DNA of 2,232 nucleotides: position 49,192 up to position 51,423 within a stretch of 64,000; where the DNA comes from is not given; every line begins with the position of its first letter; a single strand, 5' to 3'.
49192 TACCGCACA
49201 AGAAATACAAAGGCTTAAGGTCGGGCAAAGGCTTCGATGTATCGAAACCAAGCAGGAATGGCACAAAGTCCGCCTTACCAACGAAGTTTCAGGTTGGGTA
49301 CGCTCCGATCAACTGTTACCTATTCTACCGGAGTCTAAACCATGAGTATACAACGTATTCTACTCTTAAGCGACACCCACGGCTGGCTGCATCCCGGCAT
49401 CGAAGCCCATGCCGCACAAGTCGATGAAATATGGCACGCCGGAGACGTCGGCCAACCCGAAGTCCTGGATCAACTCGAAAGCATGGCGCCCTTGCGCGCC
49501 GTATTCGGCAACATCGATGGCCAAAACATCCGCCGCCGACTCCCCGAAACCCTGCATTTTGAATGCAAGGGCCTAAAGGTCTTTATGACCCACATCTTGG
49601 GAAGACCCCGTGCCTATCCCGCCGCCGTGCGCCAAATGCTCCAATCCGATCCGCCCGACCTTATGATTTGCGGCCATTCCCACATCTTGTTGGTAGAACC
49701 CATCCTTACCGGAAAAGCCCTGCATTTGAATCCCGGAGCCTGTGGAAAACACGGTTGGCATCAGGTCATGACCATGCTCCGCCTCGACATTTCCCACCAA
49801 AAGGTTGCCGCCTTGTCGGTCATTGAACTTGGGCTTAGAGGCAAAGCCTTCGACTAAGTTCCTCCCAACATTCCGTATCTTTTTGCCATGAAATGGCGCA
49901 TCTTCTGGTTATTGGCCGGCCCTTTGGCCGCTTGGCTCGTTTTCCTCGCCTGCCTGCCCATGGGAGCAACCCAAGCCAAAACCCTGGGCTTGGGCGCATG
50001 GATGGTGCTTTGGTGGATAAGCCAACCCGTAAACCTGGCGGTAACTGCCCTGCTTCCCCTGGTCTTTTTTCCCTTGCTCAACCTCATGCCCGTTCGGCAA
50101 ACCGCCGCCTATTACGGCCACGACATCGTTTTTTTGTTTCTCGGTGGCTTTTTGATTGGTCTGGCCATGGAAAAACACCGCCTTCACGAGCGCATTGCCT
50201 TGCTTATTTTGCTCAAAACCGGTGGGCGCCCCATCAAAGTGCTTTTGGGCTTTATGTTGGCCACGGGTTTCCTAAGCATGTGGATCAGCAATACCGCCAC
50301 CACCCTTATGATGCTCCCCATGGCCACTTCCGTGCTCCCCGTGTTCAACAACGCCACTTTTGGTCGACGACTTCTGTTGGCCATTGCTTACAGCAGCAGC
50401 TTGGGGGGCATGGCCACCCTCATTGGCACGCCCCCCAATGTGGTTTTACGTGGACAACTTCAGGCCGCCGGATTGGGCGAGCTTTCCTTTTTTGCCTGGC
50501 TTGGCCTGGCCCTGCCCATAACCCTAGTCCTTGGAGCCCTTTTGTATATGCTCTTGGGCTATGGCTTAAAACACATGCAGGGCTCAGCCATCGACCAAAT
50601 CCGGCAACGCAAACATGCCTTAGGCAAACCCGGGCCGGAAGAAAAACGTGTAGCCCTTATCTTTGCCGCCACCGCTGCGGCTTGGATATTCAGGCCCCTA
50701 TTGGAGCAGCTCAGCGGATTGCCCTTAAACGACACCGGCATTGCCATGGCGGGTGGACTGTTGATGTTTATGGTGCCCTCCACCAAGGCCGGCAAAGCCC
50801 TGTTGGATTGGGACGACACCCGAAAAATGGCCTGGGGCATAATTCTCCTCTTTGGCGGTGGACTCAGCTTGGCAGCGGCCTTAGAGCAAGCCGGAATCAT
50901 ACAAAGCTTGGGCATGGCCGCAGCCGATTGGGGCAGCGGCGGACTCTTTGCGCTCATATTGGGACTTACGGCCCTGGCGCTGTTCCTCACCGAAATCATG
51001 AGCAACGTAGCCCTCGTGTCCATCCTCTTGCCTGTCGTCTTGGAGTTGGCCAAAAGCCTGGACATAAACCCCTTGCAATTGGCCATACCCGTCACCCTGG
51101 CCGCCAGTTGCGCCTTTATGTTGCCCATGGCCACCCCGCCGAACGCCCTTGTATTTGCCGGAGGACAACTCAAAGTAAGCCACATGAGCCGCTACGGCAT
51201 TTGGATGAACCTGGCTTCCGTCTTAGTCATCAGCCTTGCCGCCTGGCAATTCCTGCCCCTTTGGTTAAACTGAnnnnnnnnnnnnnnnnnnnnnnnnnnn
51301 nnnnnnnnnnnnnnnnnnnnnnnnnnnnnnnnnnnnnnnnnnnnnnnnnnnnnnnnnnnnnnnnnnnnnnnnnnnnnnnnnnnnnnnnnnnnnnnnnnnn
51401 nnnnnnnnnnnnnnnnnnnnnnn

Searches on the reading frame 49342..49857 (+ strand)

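Call 10: search_protein_families(library=pfam, proteins=[window:49342-49857:+])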
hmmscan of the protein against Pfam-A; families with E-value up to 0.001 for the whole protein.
window:49342-49857:+ (171 aa): 2 families
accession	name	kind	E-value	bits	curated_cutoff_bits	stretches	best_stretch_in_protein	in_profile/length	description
PF12850.12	Metallophos_2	-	5.7e-32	111.3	27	1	5-151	2-152/154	Calcineurin-like phosphoesterase superfamily domain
PF00149.33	Metallophos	-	0.00037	21.4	21.5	0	5-66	2-72/191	Calcineurin-like phosphoesterase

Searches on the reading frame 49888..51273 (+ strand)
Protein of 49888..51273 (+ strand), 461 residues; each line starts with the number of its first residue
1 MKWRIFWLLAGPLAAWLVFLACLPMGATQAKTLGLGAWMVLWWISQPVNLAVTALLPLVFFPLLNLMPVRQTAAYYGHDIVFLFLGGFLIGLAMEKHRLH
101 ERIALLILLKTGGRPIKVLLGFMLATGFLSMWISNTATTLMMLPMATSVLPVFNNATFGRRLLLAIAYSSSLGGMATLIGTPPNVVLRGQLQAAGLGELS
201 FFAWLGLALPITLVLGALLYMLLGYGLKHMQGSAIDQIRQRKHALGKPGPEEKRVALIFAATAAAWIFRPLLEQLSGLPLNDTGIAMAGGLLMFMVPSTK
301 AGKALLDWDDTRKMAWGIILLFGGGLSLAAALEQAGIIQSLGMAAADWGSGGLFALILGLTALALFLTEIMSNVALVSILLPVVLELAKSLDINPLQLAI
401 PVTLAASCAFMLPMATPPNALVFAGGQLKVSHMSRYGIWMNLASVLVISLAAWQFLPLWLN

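Call 10: search_protein_families(library=pfam, proteins=[window:49888-51273:+])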
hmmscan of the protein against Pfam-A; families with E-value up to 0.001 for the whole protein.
window:49888-51273:+ (461 aa): 2 families
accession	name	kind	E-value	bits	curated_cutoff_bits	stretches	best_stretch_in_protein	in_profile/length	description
PF03600.22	CitMHS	-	4.3e-60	204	31.9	2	41-380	2-310/336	Citrate transporter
PF00939.25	Na_sulph_symp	-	8.2e-55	187.1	27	1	18-458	17-471/472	Sodium:sulfate symporter transmembrane region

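Call 69: find_homologous_proteins(query=window:49888-51273:+, max_evalue=1e-100)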
Query window:49888-51273:+ (461 aa): 2959 proteins with E <= 1e-100 among 8000 candidates; the best 120 are listed.
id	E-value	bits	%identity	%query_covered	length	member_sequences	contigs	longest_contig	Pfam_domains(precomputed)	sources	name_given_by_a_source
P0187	5.0e-290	980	100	100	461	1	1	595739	PF00939.26,PF03600.23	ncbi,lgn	-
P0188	1.4e-247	840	87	99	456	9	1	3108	PF00939.26,PF03600.23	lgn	-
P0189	4.9e-127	443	52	93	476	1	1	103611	PF00939.26,PF03600.23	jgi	jgi:solute carrier family 13 (sodium-dependent dicarboxylate transporter), member 2/3/5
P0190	3.0e-121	424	52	94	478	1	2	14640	PF00939.26,PF03600.23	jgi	jgi:sodium-dependent dicarboxylate transporter 2/3/5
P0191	2.1e-120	421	49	97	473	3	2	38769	PF00939.26,PF03600.23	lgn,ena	-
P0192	8.7e-120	419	49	98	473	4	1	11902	PF00939.26,PF03600.23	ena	-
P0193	3.4e-119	417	51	92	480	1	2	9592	PF00939.26,PF03600.23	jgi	jgi:sodium-dependent dicarboxylate transporter 2/3/5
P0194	1.7e-117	411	46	100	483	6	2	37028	PF00939.26,PF03600.23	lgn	-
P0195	2.7e-117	411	46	99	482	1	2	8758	PF00939.26,PF03600.23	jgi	-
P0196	1.2e-116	409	48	94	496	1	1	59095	PF00939.26,PF03600.23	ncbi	-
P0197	1.4e-116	408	47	97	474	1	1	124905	PF00939.26,PF03600.23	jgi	jgi:sodium-dependent dicarboxylate transporter 2/3/5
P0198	2.6e-116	407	47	97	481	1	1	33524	PF00939.26,PF03600.23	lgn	-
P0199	3.4e-116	407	49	94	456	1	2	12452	PF00939.26,PF03600.23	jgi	jgi:solute carrier family 13 (sodium-dependent dicarboxylate transporter), member 2/3/5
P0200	4.6e-116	407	46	94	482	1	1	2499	PF00939.26,PF03600.23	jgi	jgi:sodium-dependent dicarboxylate transporter 2/3/5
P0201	6.1e-116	406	50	91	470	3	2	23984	PF00939.26,PF06808.19,PF03600.23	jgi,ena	-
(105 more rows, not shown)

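Call 70: find_encoding_contigs(protein=P0188, flank=6000, max_places=4)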
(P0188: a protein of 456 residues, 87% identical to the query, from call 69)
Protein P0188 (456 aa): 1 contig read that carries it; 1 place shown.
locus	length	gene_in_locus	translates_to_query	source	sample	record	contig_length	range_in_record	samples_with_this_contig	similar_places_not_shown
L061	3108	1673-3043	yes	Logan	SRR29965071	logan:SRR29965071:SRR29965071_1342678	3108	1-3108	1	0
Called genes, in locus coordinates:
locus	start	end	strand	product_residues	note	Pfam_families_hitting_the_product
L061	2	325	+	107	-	?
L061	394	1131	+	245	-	PF06347:SH3_4 (weak), PF08239:SH3_3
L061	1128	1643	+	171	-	PF12850:Metallophos_2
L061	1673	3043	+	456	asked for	PF00939:Na_sulph_symp, PF03600:CitMHS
